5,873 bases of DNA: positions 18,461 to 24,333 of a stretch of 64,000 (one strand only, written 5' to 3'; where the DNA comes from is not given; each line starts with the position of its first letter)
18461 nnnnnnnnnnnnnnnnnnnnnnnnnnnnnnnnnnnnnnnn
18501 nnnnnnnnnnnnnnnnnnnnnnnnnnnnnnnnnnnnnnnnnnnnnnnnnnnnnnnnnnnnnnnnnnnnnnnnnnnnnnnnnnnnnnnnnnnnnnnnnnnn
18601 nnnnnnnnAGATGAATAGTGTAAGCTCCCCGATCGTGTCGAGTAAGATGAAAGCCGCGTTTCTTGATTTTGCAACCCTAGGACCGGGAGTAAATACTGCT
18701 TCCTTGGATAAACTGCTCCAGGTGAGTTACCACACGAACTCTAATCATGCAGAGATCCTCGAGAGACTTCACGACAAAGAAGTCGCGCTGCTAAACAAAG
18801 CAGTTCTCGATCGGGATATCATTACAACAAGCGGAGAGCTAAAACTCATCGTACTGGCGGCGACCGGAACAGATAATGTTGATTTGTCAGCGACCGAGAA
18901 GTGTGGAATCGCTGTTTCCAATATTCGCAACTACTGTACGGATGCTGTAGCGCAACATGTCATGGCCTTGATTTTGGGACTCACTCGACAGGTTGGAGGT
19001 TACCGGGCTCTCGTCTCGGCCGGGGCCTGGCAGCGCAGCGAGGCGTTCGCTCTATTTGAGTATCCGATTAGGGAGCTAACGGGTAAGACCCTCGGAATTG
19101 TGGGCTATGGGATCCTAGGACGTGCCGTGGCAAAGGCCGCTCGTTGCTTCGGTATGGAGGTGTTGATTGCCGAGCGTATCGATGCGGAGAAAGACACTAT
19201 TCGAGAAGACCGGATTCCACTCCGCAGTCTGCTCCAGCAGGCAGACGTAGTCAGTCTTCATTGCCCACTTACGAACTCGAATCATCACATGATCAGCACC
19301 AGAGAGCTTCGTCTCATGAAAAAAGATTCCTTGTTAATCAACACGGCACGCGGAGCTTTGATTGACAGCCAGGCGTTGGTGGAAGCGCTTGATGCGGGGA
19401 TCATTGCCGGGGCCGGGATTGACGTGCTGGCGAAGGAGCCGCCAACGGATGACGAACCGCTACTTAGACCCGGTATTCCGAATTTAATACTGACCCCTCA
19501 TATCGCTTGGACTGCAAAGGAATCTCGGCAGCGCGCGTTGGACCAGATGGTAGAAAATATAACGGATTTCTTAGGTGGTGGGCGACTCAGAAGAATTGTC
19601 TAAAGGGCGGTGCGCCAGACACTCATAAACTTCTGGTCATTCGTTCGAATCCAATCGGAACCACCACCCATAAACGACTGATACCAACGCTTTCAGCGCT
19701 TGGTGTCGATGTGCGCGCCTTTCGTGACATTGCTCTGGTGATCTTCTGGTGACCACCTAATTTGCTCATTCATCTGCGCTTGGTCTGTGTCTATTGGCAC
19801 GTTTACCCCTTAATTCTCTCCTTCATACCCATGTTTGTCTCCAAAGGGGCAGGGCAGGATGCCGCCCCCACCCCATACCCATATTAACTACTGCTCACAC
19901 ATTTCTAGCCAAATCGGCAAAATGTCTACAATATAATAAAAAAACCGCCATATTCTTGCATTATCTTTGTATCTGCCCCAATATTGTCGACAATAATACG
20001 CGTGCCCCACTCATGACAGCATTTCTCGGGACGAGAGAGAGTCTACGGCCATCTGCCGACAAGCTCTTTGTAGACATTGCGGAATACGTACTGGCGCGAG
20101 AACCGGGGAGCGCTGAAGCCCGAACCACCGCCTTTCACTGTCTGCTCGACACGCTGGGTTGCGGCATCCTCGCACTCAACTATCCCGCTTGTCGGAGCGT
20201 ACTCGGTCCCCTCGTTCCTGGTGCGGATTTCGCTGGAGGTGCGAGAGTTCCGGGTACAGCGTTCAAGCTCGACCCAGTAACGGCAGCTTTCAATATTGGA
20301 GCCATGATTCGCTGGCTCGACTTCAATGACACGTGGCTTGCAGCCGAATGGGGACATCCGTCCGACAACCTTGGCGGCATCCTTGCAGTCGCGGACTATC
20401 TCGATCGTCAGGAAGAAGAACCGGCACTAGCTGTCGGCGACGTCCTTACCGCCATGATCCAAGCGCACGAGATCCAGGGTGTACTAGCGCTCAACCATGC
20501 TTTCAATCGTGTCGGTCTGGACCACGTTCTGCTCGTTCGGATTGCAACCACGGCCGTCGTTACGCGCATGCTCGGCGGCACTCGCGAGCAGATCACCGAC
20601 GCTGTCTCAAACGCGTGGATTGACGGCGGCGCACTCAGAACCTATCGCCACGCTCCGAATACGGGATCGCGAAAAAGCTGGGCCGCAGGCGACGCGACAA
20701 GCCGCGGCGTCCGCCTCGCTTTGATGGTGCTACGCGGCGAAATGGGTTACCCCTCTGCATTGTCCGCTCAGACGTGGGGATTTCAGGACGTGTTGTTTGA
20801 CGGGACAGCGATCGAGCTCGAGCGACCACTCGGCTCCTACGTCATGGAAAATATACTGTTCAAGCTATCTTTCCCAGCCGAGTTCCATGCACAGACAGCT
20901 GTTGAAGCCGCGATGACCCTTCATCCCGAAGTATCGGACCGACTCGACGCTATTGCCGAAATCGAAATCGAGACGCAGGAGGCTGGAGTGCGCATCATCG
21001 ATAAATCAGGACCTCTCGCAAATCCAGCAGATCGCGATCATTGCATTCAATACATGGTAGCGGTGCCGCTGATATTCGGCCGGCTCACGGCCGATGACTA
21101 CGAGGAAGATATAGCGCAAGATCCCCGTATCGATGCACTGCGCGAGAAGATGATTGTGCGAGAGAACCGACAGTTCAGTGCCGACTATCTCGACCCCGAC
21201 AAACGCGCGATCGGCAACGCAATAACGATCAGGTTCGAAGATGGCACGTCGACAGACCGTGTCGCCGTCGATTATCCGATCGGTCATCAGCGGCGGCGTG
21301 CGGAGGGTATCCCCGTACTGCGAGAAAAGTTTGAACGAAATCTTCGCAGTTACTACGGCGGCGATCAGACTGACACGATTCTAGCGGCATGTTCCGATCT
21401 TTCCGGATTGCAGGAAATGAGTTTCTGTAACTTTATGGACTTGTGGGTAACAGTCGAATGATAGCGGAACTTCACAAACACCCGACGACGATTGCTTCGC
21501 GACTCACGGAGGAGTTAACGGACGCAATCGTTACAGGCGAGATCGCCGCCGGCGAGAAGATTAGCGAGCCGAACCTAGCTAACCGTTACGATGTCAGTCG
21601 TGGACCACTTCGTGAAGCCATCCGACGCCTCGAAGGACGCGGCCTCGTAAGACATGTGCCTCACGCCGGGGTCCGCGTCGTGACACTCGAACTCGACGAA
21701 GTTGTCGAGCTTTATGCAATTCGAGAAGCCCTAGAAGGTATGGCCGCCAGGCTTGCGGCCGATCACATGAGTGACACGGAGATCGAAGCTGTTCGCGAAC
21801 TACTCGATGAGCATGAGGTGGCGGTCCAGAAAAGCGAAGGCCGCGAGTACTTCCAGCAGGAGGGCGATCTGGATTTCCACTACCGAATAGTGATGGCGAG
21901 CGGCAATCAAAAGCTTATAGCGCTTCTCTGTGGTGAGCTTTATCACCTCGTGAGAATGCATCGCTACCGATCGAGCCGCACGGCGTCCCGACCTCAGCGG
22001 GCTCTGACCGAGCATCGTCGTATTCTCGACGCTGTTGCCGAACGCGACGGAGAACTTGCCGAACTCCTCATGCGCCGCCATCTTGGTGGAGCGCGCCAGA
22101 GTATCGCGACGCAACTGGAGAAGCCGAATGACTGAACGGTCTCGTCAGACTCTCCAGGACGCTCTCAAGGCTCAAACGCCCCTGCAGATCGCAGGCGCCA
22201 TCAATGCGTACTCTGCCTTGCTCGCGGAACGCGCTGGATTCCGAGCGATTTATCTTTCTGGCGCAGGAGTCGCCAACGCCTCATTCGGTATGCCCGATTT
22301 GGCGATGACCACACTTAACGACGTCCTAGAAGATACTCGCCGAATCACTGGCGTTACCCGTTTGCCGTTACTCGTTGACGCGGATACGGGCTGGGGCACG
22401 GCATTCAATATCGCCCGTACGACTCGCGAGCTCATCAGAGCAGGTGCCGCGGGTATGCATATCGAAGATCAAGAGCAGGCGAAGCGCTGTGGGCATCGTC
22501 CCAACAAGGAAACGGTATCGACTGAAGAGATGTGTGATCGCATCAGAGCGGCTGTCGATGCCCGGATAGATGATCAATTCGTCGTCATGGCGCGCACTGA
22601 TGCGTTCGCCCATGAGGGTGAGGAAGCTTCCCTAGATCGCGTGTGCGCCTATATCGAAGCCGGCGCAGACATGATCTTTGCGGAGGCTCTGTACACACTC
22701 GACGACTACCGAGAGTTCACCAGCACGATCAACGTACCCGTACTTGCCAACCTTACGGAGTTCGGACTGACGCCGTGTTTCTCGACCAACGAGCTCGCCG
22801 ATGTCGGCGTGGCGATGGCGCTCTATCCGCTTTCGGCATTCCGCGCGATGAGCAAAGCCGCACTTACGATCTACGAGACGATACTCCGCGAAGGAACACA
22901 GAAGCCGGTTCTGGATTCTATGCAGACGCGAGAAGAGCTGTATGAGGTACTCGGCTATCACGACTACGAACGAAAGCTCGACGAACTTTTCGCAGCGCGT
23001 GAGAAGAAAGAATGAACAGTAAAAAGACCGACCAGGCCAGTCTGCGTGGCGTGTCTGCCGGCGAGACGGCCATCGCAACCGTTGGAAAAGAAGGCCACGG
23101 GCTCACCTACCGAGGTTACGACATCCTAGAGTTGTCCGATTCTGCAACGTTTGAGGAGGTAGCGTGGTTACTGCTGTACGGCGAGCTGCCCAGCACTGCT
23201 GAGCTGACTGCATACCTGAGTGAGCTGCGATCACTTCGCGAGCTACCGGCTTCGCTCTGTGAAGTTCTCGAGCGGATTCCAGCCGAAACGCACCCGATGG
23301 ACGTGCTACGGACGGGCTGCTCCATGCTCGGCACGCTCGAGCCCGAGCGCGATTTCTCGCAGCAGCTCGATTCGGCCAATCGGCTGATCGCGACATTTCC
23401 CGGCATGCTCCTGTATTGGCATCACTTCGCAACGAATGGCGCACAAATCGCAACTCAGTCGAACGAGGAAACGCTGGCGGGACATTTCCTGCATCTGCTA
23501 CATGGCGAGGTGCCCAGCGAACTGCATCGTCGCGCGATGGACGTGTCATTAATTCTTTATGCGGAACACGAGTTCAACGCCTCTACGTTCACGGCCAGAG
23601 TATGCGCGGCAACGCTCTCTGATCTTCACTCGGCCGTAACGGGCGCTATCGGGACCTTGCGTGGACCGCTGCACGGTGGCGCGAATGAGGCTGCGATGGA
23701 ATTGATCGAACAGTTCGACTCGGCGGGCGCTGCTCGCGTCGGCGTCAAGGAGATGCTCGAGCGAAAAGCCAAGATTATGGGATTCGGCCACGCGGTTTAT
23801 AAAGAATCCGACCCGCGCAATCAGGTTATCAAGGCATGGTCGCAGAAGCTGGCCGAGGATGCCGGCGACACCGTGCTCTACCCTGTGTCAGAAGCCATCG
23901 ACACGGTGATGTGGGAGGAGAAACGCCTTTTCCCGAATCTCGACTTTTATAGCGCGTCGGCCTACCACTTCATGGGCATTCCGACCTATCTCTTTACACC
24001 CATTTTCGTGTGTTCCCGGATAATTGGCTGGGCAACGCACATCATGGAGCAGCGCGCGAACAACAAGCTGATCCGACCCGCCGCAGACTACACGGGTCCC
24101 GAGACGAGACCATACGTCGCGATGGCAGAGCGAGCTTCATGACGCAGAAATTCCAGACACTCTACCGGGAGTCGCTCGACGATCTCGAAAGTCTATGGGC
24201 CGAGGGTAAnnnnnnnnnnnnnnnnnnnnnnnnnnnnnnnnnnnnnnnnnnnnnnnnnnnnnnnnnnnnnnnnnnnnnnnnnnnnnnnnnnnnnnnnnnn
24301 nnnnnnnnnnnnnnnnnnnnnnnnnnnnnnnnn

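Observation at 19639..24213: GC-richer, tightly coupled prpD-gntR-prpB-prpC-(prpE') module looks like an acquired and decaying island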

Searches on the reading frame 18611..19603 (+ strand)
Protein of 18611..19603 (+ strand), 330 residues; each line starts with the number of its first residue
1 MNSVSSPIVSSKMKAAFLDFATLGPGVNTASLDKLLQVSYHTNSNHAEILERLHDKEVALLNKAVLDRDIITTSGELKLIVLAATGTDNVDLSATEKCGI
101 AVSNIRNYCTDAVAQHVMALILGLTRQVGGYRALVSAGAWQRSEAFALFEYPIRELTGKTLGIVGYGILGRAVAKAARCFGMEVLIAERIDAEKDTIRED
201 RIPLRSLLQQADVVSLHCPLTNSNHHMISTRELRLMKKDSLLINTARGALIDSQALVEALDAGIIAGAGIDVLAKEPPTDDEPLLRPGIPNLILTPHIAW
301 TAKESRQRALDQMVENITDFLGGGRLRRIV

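Call 6: search_protein_families(library=ncbifam, proteins=[window:18611-19603:+])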
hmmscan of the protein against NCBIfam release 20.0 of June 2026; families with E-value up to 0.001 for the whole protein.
window:18611-19603:+ (330 aa): 23 families
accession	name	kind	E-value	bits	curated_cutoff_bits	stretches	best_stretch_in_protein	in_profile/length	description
NF005069.0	PRK06487.1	equivalog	1.7e-116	388.8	448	1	11-329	2-319/320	2-hydroxyacid dehydrogenase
NF005387.0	PRK06932.1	equivalog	8.4e-84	281.2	492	1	13-321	2-310/314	2-hydroxyacid dehydrogenase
NF006263.0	PRK08410.1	equivalog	1e-81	274.7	389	1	13-322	1-308/311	D-2-hydroxyacid dehydrogenase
NF009714.1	PRK13243.1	equivalog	5.7e-61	206.7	455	1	47-322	37-314/332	glyoxylate reductase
TIGR01327.1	PGDH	equivalog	7.7e-59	199.8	454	1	33-327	18-307/525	phosphoglycerate dehydrogenase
NF008759.0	PRK11790.1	equivalog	2.9e-52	177.7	404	1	37-324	35-320/410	phosphoglycerate dehydrogenase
NF011938.0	PRK15409.1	equivalog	1.2e-46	159.3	492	1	38-323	28-311/324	glyoxylate/hydroxypyruvate reductase GhrB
NF000492.1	vanH_gen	exception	8.8e-42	143.3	540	1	74-320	64-310/312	D-lactate dehydrogenase VanH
NF005750.0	PRK07574.1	equivalog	7.4e-41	140.5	329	1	43-325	78-361/386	NAD-dependent formate dehydrogenase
NF041369.1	Dhydh_Halo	equivalog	7.5e-41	140.3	400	1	83-319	62-293/305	D-2-hydroxyacid dehydrogenase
NF000371.1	vanH_Agroup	exception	1.8e-35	122.7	700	1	75-320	70-315/322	VanH-A/VanH-Pt family D-lactate dehydrogenase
NF001309.0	PRK00257.1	equivalog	1.4e-34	119.7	434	1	154-322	112-279/379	4-phosphoerythronate dehydrogenase PdxB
NF005027.0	PRK06436.1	equivalog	3.3e-31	108.5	261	1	74-323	47-282/303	2-hydroxyacid dehydrogenase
NF000112.1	vanH-Amyco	exception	5.7e-29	101.4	625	1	79-316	98-331/348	VanH-AOV family D-lactate dehydrogenase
NF006374.0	PRK08605.1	subfamily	6.7e-29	101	356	1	77-322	70-323/332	D-lactate dehydrogenase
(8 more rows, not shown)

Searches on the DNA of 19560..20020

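Call 38: search_rna_families(source=window, start=19560, end=20020, threshold=evalue, max_evalue=10, show_alignments=3)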
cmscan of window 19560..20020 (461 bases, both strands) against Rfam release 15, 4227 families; matches with E-value up to 10: 0.
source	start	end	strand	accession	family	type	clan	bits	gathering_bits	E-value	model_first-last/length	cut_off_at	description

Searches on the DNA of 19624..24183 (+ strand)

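Call 39: search_dna_similar(query=window:19624-24183:+, collection=plasmids, mode=distant, max_rows=10)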
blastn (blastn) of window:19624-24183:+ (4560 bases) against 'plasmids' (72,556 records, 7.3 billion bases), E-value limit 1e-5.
Records with a match: 216; places in all: 228; records where one place covers at least 80% of the query: 0.
Best place of each record, by identity: 60-80% 216.
By first word of the organism name: Ralstonia 137; Escherichia 13; Caballeronia 12; Paraburkholderia 9; Mycetohabitans 9; Burkholderia 4; Pseudoalteromonas 4; Photobacterium 3; Acidovorax 3; Azospirillum 3; and 18 more.
By predicted mobility (MOB-suite, as given by PLSDB): mobilizable 113; non-mobilizable 93; conjugative 10.
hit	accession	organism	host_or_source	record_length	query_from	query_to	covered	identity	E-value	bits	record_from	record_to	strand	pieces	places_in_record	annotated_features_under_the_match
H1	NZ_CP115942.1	Ralstonia syzygii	Musa sp.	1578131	513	4473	68%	65.7%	8e-111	674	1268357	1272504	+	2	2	none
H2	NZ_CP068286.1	Ralstonia syzygii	Musa balbisiana cultivar Kepok,banana ...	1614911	513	4473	68%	65.7%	8e-111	674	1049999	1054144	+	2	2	record has no annotation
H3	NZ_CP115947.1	Ralstonia solanacearum MolK2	Musa sp.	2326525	615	4479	59%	67.4%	7e-112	812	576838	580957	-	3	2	record has no annotation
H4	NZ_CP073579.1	Photobacterium sp. GJ3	-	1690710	615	4455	58%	65.9%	1e-50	635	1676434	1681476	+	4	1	record has no annotation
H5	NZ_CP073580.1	Photobacterium sp. GJ3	-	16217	615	4455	58%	65.9%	2e-48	599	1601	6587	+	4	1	citrate/2-methylcitrate synthase (x2)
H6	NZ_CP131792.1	Pseudomonas aeruginosa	Homo sapiens,culture,blood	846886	1900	4473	55%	67.0%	3e-103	722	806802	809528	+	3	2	prpC: 2-methylcitrate synthase | prpB: methylisocitrate lyase | GntR family transcriptional regulator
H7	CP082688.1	Salmonella enterica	ground turkey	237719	624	4479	43%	66.2%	5e-63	464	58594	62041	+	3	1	bifunctional 2-methylcitrate dehydratase/aconitate hydratase | prpC: 2-methylcitrate synthase | prpB: methylisocitrate lyase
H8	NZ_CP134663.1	Escherichia coli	Larus michahellis,bacteria,cloaca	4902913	503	3370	42%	66.3%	2e-87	492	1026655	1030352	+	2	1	none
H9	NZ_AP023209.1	Escherichia coli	Homo sapiens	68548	638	3370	39%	67.1%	1e-95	504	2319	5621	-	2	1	prpD: 2-methylcitrate dehydratase | prpC: 2-methylcitrate synthase | prpB: methylisocitrate lyase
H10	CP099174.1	Escherichia coli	culture,Pooled soil sample collected ...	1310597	638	3370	39%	67.1%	1e-95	507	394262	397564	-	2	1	prpD: 2-methylcitrate dehydratase | prpC: 2-methylcitrate synthase | prpB: methylisocitrate lyase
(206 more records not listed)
